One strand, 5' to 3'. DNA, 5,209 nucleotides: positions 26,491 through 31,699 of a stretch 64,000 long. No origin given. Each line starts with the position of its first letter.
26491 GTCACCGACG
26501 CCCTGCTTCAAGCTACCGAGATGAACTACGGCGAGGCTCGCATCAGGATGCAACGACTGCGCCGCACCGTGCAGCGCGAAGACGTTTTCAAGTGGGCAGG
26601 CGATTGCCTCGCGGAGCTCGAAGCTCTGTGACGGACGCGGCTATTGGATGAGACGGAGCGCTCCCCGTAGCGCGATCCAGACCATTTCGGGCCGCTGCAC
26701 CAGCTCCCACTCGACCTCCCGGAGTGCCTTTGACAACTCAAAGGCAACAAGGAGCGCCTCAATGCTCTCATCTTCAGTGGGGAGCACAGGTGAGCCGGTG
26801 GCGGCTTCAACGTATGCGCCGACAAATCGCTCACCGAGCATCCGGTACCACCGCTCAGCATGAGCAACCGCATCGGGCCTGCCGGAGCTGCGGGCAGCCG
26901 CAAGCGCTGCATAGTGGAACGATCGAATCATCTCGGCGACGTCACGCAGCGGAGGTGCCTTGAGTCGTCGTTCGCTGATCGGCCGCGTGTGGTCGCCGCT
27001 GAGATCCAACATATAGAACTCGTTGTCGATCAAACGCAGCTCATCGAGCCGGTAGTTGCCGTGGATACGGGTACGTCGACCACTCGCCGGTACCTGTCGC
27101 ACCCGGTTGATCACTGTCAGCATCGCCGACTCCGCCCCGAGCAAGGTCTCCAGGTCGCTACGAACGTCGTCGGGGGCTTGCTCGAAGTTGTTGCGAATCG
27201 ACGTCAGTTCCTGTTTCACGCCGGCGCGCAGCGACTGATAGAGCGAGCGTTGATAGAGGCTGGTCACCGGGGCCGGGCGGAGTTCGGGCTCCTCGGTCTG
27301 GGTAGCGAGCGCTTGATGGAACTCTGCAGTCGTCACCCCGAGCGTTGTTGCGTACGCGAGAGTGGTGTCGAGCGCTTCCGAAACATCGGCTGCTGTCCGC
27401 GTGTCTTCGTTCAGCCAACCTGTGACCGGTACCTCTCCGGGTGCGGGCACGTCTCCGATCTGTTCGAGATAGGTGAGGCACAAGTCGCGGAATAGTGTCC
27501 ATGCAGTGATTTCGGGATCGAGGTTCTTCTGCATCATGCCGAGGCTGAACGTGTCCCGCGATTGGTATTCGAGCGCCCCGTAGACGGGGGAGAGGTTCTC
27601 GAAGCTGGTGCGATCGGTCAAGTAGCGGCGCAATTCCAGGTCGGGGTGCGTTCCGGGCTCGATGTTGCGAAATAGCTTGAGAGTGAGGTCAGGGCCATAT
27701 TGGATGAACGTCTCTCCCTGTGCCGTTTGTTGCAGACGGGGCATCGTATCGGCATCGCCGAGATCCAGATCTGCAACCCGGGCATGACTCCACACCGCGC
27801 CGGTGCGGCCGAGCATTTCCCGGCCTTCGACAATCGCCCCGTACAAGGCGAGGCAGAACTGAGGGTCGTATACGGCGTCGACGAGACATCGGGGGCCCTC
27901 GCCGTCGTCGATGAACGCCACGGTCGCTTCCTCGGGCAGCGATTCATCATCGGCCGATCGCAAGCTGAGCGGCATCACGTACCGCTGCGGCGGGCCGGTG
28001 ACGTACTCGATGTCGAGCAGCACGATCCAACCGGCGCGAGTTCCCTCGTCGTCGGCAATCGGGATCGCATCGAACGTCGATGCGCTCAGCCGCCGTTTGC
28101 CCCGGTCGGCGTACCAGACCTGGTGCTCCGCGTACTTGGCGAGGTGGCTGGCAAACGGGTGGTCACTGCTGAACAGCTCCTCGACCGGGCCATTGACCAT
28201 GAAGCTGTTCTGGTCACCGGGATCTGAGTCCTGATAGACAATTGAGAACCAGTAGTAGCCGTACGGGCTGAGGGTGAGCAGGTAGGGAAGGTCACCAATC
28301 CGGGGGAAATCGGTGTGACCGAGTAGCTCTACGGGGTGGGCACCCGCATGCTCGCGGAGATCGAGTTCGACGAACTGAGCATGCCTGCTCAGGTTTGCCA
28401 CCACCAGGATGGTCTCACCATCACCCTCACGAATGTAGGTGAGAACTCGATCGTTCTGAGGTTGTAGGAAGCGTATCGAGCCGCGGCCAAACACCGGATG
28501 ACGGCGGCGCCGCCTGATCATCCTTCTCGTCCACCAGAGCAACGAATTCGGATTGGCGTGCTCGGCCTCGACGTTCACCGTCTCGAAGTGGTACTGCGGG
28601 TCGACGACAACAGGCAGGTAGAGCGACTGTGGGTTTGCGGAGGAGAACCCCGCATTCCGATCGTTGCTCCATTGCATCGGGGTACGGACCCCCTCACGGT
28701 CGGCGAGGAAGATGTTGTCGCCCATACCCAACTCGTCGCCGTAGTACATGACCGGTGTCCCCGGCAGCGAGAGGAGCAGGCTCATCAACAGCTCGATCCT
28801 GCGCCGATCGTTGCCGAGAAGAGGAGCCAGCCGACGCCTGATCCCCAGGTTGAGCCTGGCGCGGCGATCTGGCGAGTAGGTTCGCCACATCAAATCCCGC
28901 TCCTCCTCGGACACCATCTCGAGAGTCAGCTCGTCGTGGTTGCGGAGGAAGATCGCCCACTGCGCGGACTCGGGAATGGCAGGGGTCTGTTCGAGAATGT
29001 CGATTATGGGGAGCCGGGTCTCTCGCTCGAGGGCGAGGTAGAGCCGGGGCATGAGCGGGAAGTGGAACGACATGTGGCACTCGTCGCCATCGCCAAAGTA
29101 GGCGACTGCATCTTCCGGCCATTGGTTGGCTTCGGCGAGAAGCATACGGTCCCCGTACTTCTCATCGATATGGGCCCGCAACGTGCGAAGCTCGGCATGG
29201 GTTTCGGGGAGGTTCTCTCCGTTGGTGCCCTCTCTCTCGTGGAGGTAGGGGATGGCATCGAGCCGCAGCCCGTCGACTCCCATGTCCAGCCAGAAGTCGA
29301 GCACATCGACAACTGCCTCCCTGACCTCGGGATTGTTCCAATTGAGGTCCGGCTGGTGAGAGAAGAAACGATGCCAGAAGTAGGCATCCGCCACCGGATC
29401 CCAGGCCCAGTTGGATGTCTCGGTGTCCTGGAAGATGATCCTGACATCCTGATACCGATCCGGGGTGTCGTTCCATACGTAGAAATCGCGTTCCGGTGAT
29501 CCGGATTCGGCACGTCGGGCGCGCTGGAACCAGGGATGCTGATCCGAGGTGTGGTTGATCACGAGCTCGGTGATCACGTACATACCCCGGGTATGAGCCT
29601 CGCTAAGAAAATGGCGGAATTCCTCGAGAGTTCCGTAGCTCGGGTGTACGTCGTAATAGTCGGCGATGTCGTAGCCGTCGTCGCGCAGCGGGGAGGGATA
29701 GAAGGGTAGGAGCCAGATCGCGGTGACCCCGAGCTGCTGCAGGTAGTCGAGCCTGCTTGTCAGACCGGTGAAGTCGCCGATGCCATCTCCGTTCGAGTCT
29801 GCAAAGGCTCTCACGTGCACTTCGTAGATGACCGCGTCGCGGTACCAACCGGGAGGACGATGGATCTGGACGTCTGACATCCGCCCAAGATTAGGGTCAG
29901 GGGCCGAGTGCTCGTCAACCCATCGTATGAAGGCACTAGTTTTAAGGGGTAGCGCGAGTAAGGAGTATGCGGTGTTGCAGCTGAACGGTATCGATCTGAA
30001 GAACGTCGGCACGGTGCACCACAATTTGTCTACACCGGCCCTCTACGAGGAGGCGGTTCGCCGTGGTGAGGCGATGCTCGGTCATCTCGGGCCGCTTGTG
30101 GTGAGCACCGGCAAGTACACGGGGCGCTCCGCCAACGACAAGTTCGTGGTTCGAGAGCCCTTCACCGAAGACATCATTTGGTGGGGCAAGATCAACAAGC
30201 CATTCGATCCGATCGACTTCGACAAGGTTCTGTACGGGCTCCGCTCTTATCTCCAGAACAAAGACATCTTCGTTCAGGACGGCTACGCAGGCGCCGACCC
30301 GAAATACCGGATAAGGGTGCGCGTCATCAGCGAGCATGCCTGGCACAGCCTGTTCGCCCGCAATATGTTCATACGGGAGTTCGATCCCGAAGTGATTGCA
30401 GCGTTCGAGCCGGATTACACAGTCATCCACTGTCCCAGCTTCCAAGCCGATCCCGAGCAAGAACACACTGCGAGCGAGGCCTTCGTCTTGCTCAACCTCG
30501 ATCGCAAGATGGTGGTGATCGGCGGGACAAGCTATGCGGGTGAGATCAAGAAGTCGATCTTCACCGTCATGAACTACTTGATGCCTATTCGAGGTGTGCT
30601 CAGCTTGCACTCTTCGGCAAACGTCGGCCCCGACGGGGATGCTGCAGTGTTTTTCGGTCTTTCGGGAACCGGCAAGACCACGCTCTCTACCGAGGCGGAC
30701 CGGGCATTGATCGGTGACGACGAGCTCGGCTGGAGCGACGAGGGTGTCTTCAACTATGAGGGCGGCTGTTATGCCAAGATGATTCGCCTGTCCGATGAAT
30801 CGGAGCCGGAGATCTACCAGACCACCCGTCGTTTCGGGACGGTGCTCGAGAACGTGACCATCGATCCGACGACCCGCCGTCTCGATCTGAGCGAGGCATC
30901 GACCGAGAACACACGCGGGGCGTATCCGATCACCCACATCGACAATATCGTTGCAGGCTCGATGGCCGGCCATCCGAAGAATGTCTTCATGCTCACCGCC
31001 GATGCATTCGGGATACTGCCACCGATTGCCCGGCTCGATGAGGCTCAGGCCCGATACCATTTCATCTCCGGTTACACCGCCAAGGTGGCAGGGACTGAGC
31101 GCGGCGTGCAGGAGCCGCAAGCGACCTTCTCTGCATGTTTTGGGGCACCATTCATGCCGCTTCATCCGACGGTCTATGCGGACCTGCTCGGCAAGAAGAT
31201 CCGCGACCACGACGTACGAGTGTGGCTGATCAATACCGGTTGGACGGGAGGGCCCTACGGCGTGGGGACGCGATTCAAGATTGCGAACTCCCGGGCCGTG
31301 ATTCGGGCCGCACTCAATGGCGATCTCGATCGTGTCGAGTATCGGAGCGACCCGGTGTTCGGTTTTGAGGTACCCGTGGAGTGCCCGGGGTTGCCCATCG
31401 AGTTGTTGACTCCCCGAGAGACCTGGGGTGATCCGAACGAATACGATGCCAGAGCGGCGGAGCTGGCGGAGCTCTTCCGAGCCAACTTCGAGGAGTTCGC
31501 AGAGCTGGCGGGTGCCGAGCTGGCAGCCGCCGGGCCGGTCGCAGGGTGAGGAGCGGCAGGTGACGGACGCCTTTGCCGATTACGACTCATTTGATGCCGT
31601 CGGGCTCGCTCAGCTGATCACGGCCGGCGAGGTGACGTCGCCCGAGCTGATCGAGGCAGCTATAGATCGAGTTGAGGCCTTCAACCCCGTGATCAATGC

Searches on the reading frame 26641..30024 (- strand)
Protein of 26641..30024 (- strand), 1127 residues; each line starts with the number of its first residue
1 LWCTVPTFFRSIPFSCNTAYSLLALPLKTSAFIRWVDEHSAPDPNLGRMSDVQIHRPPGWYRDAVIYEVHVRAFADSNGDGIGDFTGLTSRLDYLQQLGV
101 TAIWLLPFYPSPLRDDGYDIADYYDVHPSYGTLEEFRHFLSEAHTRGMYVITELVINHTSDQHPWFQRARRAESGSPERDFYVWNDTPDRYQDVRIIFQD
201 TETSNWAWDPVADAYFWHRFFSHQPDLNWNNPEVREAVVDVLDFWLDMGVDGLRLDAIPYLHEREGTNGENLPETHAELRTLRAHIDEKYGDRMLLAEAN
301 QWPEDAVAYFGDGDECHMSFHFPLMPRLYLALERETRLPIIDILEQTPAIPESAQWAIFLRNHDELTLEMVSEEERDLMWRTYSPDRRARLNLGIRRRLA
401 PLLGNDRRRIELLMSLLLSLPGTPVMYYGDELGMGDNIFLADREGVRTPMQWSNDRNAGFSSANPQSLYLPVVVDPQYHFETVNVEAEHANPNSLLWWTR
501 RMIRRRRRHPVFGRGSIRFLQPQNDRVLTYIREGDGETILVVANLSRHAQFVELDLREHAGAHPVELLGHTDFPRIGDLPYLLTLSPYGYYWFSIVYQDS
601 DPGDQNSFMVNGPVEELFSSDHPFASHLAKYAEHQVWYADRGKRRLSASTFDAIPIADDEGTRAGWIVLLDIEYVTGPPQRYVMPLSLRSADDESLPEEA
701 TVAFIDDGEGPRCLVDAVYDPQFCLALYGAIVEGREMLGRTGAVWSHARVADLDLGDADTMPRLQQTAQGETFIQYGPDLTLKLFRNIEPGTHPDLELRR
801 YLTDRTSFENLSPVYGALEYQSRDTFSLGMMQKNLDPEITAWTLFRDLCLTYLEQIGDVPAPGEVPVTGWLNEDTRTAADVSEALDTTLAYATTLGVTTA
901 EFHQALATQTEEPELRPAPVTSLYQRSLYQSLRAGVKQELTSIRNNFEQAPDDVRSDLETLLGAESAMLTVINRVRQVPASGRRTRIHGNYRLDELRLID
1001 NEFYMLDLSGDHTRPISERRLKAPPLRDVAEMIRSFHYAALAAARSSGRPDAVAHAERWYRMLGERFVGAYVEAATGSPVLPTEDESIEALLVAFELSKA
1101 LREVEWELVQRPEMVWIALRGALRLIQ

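Call 27: search_protein_families(library=pfam, proteins=[window:26641-30024:-], max_evalue=0.00001)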
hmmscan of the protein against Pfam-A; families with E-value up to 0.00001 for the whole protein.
window:26641-30024:- (1127 aa): 4 families
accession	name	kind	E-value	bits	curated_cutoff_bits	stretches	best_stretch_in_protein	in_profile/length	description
PF00128.31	Alpha-amylase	-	2e-94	317.8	22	2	71-365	4-316/446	Alpha amylase, catalytic domain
PF16657.11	Malt_amylase_C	-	3.3e-27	94.8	27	1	515-592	1-75/75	Maltogenic Amylase, C-terminal domain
PF18085.6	Mak_N_cap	-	9.9e-08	33.3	22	1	632-720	2-87/87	Maltokinase N-terminal cap domain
PF11941.14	DUF3459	-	5e-06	27.2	22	0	498-568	1-67/90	Domain of unknown function (DUF3459)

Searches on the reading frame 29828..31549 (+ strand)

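Call 27: search_protein_families(library=pfam, proteins=[window:29828-31549:+], max_evalue=0.00001)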
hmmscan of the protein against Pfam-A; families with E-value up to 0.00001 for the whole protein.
window:29828-31549:+ (573 aa): 1 family
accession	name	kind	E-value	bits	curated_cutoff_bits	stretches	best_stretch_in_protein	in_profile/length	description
PF01293.25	PEPCK_ATP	-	6.7e-215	714.6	26.5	1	62-523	2-463/465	Phosphoenolpyruvate carboxykinase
